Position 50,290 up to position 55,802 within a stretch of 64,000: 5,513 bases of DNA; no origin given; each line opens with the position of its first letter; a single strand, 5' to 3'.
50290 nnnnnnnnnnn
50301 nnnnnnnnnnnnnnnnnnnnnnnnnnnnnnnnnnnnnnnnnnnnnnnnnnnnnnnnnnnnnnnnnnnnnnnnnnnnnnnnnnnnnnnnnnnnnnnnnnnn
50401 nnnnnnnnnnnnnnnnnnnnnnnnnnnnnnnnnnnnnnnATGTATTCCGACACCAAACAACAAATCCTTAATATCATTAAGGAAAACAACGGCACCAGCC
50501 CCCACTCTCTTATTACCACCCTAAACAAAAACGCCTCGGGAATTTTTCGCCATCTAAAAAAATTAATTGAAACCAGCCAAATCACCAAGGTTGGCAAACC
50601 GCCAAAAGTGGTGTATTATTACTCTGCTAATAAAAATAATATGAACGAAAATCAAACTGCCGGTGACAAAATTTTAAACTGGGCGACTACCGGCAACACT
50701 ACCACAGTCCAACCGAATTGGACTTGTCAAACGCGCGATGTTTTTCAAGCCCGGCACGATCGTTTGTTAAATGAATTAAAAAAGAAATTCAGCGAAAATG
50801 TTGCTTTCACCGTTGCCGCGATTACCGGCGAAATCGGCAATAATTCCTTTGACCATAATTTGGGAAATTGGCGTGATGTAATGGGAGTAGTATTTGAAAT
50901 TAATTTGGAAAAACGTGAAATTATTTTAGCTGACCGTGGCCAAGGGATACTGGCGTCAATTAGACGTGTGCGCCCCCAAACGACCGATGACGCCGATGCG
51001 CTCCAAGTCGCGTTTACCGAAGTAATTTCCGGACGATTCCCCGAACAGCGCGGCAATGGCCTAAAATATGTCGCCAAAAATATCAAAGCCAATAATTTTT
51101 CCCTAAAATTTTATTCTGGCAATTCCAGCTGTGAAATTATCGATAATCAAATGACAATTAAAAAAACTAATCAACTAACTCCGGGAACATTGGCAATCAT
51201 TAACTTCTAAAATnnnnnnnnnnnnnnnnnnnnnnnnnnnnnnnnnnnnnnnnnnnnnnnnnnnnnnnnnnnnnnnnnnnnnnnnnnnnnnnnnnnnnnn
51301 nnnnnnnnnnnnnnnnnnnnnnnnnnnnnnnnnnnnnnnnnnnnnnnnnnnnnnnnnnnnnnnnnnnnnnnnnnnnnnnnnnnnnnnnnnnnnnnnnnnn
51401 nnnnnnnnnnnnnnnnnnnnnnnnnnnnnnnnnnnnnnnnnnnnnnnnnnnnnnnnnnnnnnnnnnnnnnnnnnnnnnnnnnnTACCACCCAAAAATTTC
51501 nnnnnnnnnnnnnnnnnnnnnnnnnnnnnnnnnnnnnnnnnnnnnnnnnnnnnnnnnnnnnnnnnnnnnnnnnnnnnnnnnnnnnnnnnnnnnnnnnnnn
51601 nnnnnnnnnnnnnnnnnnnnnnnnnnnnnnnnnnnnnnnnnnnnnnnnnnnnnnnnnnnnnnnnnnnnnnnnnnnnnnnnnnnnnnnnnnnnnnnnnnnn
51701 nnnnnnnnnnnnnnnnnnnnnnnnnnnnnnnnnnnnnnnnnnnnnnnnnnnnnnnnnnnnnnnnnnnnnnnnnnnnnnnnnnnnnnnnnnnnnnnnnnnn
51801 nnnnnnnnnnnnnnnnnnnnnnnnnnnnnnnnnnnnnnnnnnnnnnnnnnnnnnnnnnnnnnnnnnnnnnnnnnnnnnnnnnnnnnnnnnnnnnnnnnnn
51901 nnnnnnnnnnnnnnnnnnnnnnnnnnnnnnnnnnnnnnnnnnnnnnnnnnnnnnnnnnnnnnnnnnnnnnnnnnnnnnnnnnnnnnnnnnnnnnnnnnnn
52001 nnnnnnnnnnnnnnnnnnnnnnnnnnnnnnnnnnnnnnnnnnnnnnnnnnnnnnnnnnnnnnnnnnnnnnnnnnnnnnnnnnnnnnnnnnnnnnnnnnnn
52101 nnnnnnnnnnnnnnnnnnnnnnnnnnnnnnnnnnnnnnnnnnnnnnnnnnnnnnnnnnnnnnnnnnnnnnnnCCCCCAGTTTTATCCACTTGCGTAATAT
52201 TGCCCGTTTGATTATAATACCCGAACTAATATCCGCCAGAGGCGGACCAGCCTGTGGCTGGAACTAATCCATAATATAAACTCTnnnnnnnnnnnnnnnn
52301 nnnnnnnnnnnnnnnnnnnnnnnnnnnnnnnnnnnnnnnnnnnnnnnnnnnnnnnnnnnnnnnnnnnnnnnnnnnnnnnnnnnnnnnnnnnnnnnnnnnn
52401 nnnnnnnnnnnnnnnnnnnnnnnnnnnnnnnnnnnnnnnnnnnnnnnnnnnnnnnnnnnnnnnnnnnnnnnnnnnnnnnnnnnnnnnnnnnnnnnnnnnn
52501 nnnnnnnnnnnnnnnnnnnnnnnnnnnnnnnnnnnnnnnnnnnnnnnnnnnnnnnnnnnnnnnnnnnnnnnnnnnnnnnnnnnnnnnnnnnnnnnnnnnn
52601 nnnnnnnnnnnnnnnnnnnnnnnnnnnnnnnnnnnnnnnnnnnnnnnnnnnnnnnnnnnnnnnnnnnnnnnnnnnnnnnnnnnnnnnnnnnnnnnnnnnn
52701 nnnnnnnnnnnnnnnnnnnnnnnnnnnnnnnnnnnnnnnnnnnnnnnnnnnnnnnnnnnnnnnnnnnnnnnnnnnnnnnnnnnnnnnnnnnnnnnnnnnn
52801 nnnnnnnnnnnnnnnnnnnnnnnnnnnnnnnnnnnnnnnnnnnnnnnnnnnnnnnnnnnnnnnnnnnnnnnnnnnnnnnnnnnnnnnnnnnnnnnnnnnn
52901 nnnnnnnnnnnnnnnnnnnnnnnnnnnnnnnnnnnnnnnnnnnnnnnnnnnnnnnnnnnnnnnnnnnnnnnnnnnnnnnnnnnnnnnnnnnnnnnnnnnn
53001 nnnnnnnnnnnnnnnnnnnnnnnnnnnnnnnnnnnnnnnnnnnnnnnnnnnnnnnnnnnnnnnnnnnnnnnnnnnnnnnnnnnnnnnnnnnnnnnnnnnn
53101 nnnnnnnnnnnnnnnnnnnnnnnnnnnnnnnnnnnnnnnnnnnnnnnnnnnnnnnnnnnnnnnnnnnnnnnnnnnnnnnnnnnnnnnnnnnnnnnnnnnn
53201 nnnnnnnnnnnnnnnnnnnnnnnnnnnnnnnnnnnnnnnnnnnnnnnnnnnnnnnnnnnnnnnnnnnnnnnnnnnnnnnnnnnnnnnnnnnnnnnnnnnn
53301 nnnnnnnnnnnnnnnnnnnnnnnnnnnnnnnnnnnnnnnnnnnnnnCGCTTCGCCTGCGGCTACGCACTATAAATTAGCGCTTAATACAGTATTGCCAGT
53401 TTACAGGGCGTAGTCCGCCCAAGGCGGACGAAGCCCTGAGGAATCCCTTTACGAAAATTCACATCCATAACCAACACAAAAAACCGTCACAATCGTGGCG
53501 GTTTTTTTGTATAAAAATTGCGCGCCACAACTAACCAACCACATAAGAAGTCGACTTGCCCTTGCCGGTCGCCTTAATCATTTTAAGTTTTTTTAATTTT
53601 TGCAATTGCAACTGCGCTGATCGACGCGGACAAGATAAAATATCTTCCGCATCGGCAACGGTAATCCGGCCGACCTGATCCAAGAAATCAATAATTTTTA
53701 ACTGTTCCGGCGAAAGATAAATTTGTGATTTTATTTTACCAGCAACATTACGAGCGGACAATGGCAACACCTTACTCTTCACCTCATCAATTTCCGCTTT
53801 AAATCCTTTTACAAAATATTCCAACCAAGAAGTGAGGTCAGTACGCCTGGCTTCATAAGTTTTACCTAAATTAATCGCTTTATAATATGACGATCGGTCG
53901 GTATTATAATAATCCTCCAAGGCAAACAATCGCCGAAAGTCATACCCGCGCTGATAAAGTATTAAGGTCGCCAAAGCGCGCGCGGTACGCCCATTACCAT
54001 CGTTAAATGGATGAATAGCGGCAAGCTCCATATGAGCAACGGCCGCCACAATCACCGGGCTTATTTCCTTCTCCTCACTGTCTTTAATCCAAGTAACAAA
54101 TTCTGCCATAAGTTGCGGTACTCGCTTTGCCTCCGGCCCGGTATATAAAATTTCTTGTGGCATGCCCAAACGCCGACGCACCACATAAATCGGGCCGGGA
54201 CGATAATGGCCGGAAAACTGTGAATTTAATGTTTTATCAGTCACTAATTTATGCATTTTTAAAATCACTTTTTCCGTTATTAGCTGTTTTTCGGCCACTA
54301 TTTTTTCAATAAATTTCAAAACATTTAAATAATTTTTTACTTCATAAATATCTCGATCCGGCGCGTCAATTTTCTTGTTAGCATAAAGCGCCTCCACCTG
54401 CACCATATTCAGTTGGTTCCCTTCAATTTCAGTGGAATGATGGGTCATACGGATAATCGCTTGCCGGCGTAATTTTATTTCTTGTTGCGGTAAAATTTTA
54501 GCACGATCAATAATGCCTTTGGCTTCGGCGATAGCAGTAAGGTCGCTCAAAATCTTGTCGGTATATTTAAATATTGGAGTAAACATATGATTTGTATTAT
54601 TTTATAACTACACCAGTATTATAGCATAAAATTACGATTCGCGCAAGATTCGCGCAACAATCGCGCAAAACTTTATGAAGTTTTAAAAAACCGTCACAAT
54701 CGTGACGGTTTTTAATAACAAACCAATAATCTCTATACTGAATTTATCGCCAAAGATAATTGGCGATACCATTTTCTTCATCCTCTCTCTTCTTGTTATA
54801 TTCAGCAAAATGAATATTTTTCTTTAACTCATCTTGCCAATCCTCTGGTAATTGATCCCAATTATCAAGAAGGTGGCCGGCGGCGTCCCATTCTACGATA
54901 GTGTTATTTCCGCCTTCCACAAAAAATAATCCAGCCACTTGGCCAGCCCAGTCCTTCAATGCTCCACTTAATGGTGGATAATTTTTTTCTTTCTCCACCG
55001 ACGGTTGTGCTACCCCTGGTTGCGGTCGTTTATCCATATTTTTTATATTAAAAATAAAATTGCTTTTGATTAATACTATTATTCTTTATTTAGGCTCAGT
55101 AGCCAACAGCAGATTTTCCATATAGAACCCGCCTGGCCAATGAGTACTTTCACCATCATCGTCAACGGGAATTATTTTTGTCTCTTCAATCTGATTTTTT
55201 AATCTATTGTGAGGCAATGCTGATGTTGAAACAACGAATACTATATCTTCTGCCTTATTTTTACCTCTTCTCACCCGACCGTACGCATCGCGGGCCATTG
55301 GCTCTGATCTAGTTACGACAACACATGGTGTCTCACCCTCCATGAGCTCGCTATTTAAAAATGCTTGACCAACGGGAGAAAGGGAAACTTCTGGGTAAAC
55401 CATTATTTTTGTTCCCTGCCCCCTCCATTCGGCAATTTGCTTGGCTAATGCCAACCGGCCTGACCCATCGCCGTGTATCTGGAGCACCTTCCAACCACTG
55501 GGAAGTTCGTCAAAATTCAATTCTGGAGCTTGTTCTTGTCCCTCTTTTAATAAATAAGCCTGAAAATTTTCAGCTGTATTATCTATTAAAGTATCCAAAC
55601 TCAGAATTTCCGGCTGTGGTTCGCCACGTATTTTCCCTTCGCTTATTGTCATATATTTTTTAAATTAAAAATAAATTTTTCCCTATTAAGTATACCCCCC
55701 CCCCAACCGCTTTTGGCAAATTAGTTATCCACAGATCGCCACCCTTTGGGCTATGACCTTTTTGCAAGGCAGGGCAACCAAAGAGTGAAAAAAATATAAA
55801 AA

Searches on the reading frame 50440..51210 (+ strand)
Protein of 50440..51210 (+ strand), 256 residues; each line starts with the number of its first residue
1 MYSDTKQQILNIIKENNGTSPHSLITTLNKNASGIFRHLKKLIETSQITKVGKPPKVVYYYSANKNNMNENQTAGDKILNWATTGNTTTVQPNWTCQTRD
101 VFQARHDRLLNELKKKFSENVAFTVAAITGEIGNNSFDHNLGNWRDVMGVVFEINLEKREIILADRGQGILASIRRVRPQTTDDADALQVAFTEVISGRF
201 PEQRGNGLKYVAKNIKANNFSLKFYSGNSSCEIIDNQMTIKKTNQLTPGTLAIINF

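Call 53: find_encoding_contigs(protein=window:50440-51210:+, flank=1200, max_places=10)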
Protein window:50440-51210:+ (256 aa): 7 contigs read that carry it; 4 places shown.
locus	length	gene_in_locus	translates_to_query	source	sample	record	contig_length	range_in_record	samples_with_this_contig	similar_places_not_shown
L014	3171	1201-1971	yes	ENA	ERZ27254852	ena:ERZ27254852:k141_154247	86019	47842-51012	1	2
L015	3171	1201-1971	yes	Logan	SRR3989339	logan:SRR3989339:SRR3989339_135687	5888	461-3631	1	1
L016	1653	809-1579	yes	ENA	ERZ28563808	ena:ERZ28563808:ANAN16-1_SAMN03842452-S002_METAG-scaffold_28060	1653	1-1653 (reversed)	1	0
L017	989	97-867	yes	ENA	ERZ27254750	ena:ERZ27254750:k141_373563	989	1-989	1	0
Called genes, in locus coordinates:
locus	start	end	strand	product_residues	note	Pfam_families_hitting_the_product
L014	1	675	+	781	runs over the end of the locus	PF13491:FtsK_4TM, PF17854:FtsK_alpha, PF01580:FtsK_SpoIIIE, PF09397:FtsK_gamma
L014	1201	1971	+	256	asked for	PF13412:HTH_24 (weak)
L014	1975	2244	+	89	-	PF14213:DUF4325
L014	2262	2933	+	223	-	PF13413:HTH_25, PF09136:Glucodextran_B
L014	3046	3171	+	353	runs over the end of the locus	PF00154:RecA_N, PF08423:Rad51, PF01637:ATPase_2 (faint), PF02283:CobU (faint), PF21096:RecA_C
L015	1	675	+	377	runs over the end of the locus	?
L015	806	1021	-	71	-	-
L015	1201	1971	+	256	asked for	PF13412:HTH_24 (weak)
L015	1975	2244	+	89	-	PF14213:DUF4325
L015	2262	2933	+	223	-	PF13413:HTH_25, PF09136:Glucodextran_B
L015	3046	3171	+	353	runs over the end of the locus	PF00154:RecA_N, PF08423:Rad51, PF01637:ATPase_2 (faint), PF02283:CobU (faint), PF21096:RecA_C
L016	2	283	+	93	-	?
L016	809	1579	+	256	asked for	PF13412:HTH_24 (weak)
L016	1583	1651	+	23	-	?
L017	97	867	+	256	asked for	PF13412:HTH_24 (weak)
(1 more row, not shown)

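Call 107: search_protein_families(library=pfam, proteins=[window:50440-51210:+], max_evalue=0.01)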
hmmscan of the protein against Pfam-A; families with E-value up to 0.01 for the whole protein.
window:50440-51210:+ (256 aa): 1 family
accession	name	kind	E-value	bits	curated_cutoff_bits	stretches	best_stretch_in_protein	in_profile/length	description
PF13412.12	HTH_24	-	8.8e-06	25.7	21.9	1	4-44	3-43/48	Winged helix-turn-helix DNA-binding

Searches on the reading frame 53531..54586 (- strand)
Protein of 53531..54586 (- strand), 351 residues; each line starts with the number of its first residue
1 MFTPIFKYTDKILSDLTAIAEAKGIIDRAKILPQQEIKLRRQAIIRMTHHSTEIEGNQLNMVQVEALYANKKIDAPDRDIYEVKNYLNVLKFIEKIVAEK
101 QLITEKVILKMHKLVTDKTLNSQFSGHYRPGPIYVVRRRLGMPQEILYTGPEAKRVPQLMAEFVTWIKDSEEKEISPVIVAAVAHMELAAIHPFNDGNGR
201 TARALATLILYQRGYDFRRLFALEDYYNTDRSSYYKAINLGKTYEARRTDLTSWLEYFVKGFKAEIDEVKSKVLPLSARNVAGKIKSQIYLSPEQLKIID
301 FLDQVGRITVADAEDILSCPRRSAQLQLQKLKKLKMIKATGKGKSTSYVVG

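Call 9: search_protein_families(library=pfam, proteins=[window:53531-54586:-], max_evalue=0.1)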
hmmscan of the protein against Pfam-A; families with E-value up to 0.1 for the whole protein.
window:53531-54586:- (351 aa): 3 families
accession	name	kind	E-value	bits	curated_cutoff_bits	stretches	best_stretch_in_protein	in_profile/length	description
PF02661.23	Fic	-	2.7e-18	67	24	1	103-210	2-93/93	Fic/DOC family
PF13784.11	Fic_N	-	0.017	15.6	26.7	1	32-90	21-77/82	Fic/DOC family N-terminal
PF22168.2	DIP2311-like_C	-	0.023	15.4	27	1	301-348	13-60/63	Transcriptional regulator DIP2311-like, C-terminal domain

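Call 17: search_protein_families(library=padloc, proteins=[window:53531-54586:-], max_evalue=0.1)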
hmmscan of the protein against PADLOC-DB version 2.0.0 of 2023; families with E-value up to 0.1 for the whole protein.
window:53531-54586:- (351 aa): 11 families
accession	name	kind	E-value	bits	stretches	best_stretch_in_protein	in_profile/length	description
PDLC03963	SoFic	-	8.6e-55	184.6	1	17-349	34-350/361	-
PDLC04840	PDC-S04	-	1.7e-22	78.2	1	43-205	11-169/227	-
PDLC04836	PDC-S04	-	6.8e-20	69.3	1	43-238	25-209/244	-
PDLC04966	PDC-S24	-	8.5e-16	55.9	1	93-215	223-341/497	-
PDLC04839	PDC-S04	-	2e-15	55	1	98-245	54-190/205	-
PDLC04837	PDC-S04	-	6.3e-15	53.1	1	46-205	28-178/234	-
PDLC04838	PDC-S04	-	6.3e-08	30.7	1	181-218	133-170/209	-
PDLC04841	PDC-S04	-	0.00066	17.4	1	185-261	203-281/292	-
PDLC04842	PDC-S04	-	0.0012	16.6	1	185-239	105-153/202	-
PDLC01879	CARF3--CARF_TM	-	0.014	13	1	262-344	130-206/222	-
PDLC01438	Csa3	-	0.023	12.7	1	289-348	144-198/305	"CAS-I,CAS-II,CAS-III,CAS-IV,CAS-V,CAS-VI; associated_signaling"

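Call 18: search_protein_families(library=ncbifam, proteins=[window:53531-54586:-], max_evalue=0.1)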
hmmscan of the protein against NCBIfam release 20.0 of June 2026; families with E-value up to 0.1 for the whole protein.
window:53531-54586:- (351 aa): 7 families
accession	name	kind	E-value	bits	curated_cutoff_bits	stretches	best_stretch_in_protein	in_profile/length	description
NF046030.1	ProtAdlyltaseSoFic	equivalog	4.3e-19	68.7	550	1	18-349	34-347/361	protein adenylyltransferase Fic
NF041381.1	XopAC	subfamily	1.2e-09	37.4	450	1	86-214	287-415/451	XopAC/AvrAC family type III secretion system effector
TIGR02613.1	mob_myst_B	hypoth_equivalog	1.2e-07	31.8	124.4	1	100-216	46-147/186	mobile mystery protein B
TIGR01550.1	DOC_P1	subfamily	2.3e-05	24.6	38.65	1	180-218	54-92/122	type II toxin-antitoxin system death-on-curing family toxin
NF046029.1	ProtAdlyltaseNmFic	equivalog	0.004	16.9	230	1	185-238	90-137/177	protein adenylyltransferase Fic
NF045983.1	ProtAdnltaseVbhT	equivalog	0.0066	15.6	800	1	186-216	129-159/419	type II toxin-antitoxin system protein adenylyltransferase VbhT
NF033788.1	HTH_metalloreg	subfamily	0.0086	15.9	55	1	293-348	11-66/77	metalloregulator ArsR/SmtB family transcription factor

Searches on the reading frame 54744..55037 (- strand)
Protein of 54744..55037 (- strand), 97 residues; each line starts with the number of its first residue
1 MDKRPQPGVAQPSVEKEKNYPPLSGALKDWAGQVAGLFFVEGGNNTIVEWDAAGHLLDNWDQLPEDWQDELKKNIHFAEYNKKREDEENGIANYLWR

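Call 9: search_protein_families(library=pfam, proteins=[window:54744-55037:-], max_evalue=0.1)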
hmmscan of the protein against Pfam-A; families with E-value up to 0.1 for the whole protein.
window:54744-55037:- (97 aa): 0 families

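Call 17: search_protein_families(library=padloc, proteins=[window:54744-55037:-], max_evalue=0.1)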
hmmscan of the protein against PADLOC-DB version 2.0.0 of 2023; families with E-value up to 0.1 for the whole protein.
window:54744-55037:- (97 aa): 0 families

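Call 18: search_protein_families(library=ncbifam, proteins=[window:54744-55037:-], max_evalue=0.1)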
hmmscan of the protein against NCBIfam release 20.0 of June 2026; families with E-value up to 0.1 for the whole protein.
window:54744-55037:- (97 aa): 1 family
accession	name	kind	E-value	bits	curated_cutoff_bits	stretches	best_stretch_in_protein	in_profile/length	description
NF002336.0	PRK01294.1-4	equivalog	0.038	13.1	542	1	45-74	203-232/343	lipase secretion chaperone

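Call 70: search_protein_families(library=phrogs, proteins=[window:54744-55037:-], max_evalue=0.1)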
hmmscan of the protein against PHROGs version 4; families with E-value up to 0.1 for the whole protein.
window:54744-55037:- (97 aa): 0 families

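Call 104: search_dna_similar(query=window:54744-55037:-, collection=phages, mode=protein, max_evalue=0.01, max_rows=5)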
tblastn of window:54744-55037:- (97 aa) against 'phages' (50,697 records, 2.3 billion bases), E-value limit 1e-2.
No match.

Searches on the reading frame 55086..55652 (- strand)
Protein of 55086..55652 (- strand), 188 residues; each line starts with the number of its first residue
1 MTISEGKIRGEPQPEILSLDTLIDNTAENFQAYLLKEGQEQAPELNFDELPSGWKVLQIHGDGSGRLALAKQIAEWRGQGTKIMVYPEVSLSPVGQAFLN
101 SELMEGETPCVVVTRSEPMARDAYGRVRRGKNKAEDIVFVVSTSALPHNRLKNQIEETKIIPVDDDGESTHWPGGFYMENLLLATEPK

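Call 9: search_protein_families(library=pfam, proteins=[window:55086-55652:-], max_evalue=0.1)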
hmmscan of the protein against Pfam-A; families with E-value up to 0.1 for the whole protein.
window:55086-55652:- (188 aa): 0 families

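Call 12: find_encoding_contigs(protein=window:55086-55652:-, flank=3000, max_places=10)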
Protein window:55086-55652:- (188 aa): 7 contigs read that carry it; 4 places shown.
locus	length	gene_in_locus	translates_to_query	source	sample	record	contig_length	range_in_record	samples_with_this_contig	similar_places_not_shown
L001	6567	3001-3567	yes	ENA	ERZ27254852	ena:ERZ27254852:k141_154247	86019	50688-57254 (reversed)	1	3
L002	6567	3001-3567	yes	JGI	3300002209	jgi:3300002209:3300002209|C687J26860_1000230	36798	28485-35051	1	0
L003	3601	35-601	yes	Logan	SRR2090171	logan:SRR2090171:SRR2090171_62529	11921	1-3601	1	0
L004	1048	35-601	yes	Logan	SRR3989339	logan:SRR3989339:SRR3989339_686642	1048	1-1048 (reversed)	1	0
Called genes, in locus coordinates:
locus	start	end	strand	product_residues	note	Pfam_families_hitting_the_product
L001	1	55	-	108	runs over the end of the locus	PF02635:DsrE (faint)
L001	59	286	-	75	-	PF09851:SHOCT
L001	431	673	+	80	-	-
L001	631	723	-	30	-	-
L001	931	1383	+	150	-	-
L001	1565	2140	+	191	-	-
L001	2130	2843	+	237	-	PF08843:AbiEii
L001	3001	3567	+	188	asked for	-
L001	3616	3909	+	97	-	-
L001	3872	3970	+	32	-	-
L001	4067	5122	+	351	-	PF02661:Fic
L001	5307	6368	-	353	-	PF00154:RecA_N, PF08423:Rad51, PF01637:ATPase_2 (faint), PF02283:CobU (faint), PF21096:RecA_C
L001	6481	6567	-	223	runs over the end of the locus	PF13413:HTH_25, PF09136:Glucodextran_B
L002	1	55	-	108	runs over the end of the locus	PF02635:DsrE (faint)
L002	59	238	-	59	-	PF09851:SHOCT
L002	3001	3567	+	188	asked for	-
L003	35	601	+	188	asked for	-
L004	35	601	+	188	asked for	-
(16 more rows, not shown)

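Call 17: search_protein_families(library=padloc, proteins=[window:55086-55652:-], max_evalue=0.1)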
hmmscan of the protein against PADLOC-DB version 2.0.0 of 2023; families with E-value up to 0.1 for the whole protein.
window:55086-55652:- (188 aa): 3 families
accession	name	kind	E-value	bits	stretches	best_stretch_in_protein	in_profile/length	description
PDLC01598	Csn2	-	0.019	12.5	1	81-117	176-212/308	CAS-II-A; acquisition_associated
PDLC02122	Csn2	-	0.027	11.6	1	83-117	182-216/328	-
PDLC03878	NsnB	-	0.031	12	1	87-177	245-332/345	-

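Call 18: search_protein_families(library=ncbifam, proteins=[window:55086-55652:-], max_evalue=0.1)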
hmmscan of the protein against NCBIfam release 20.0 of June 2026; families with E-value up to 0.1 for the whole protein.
window:55086-55652:- (188 aa): 0 families

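Call 24: find_homologous_proteins(query=window:55086-55652:-, max_evalue=0.001)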
Query window:55086-55652:- (188 aa): 1 proteins with E <= 0.001 among 305 candidates.
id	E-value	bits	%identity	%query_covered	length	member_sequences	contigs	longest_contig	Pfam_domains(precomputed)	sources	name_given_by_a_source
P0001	1.2e-120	418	100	100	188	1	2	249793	-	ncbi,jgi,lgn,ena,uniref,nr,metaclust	ncbi:MAG: hypothetical protein A3J93_02585 [Candidatus Magasanikbacteria bacterium RIFOXYC2_FULL_42_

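Call 37: predict_structure(protein=window:55086-55652:-)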
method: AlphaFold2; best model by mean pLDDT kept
length: 188 residues; sequences in the alignment: 1
mean_pLDDT: 41.8   pTM: 0.38
mean pLDDT of the five models: 41.8, 33.4, 32.1, 30.4, 27.9
residues with pLDDT >= 90: 0; 70-90: 0; 50-70: 74; < 50: 114
segments of 3 or more residues with pLDDT < 50: 1-51, 132-188
pLDDT, mean of each block of 10 residues (from residue 1): 26 30 29 29 37 53 52 62 56 56 56 53 51 45 36 37 28 30 26
secondary structure, 60 per line:
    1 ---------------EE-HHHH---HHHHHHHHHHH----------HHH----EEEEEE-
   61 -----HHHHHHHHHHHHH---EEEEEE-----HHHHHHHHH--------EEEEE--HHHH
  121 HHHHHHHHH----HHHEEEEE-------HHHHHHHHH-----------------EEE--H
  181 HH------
elements in order: H19-22 H26-36 E54-59 H66-78 E82-87 H93-101 E110-114 H117-129 E137-141 H149-157 E175-177

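Call 38: search_protein_representatives(protein=window:55086-55652:-)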
Query: 188 residues. Proteins with E-value up to 0.001 (for the whole library): 4; up to 1e-10: 2; up to 1e-30: 1. The best 4 are listed.
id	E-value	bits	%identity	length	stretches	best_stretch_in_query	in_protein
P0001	3.7e-121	418.3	100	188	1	1-188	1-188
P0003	5.3e-28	114.7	40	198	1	18-183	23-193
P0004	2.4e-08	50.6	35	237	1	36-183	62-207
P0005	4.0e-04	36.8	34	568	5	20-58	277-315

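Call 41: find_homologous_proteins(query=A4, max_evalue=0.01)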
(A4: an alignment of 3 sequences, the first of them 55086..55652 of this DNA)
Query A4 (3 sequences) (188 aa, profile of the alignment): 3 proteins with E <= 0.01 among 8000 candidates.
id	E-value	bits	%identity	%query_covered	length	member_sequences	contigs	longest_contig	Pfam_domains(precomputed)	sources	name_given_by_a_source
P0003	6.1e-90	318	39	88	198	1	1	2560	-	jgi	jgi:hypothetical protein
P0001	8.0e-89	314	100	100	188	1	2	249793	-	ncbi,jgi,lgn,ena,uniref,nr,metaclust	ncbi:MAG: hypothetical protein A3J93_02585 [Candidatus Magasanikbacteria bacterium RIFOXYC2_FULL_42_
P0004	5.0e-78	279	31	95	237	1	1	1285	-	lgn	-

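Call 42: find_encoding_contigs(protein=P0003, flank=3000)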
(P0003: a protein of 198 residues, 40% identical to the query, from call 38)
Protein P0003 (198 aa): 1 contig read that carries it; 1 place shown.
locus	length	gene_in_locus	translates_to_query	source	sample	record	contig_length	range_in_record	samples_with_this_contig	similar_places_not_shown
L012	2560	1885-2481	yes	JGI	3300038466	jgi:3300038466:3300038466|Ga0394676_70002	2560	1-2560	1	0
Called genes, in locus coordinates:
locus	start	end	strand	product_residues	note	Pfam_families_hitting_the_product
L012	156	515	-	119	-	-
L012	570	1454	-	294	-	PF02661:Fic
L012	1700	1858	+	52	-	-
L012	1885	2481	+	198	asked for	-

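Call 43: find_encoding_contigs(protein=P0004, flank=3000)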
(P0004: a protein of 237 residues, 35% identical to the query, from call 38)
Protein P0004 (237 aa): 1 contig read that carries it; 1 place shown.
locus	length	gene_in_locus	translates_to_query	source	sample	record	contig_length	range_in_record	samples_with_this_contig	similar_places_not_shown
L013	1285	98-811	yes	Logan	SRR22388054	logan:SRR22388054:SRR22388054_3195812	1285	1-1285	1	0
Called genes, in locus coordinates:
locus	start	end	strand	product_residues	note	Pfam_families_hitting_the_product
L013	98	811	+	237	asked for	-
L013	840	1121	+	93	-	-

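Call 68: search_solved_structures(query=A4, max_evalue=10)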
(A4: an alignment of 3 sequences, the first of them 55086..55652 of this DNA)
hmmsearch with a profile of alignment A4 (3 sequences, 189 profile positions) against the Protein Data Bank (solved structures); distinct sequences matched with E-value up to 10: 3.
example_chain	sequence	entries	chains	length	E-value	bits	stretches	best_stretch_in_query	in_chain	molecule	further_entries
6pfz_D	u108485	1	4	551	0.028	17.2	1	97-185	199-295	NADH oxidase (NoxA-3)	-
1pfk_A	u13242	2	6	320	1.3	11.8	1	56-120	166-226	PHOSPHOFRUCTOKINASE | 6-PHOSPHOFRUCTOKINASE ISOZYME I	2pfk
10oj_A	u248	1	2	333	1.4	11.6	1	56-120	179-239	ATP-dependent 6-phosphofructokinase isozyme 1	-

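Call 70: search_protein_families(library=phrogs, proteins=[window:55086-55652:-, P0003, P0004], max_evalue=0.1)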
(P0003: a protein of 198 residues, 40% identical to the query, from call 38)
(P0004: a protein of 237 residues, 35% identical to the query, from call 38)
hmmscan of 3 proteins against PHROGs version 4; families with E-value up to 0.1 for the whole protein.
window:55086-55652:- (188 aa): 0 families

P0003 (198 aa): 0 families

P0004 (237 aa): 0 families

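Call 72: predict_structure(alignment_id=A4)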
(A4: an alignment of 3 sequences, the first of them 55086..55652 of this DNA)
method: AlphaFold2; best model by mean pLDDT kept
length: 188 residues; sequences in the alignment: 3
mean_pLDDT: 52.7   pTM: 0.55
mean pLDDT of the five models: 52.7, 50.4, 49.7, 48.7, 46.6
residues with pLDDT >= 90: 0; 70-90: 19; 50-70: 92; < 50: 77
segments of 3 or more residues with pLDDT < 50: 1-39, 51-54, 144-156, 171-188
pLDDT, mean of each block of 10 residues (from residue 1): 34 33 39 49 62 53 62 73 61 58 61 66 64 68 46 47 53 36 32
secondary structure, 60 per line:
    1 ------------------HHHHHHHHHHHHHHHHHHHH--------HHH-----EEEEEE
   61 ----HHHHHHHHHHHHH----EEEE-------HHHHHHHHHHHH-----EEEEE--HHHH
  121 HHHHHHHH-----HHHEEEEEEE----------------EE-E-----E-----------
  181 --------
elements in order: H19-38 E55-60 H65-77 E82-85 H93-104 E110-114 H117-128 E137-143

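Call 103: search_dna_similar(query=window:55086-55652:-, collection=phages, mode=protein, max_evalue=0.01, max_rows=5)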
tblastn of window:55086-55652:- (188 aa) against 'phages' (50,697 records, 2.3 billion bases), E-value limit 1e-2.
No match.

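Call 105: find_related_loci(query=A4, collection=viral_contigs, flank=3000)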
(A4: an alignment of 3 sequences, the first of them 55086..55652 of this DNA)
Query A4 (188 aa) in viral_contigs; peptide patterns used: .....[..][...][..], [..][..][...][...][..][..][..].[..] (x = any residue, [..] = any of these).
146 stretches matched a pattern, but none encodes a relative of the query by tblastn (E <= 1e-3).
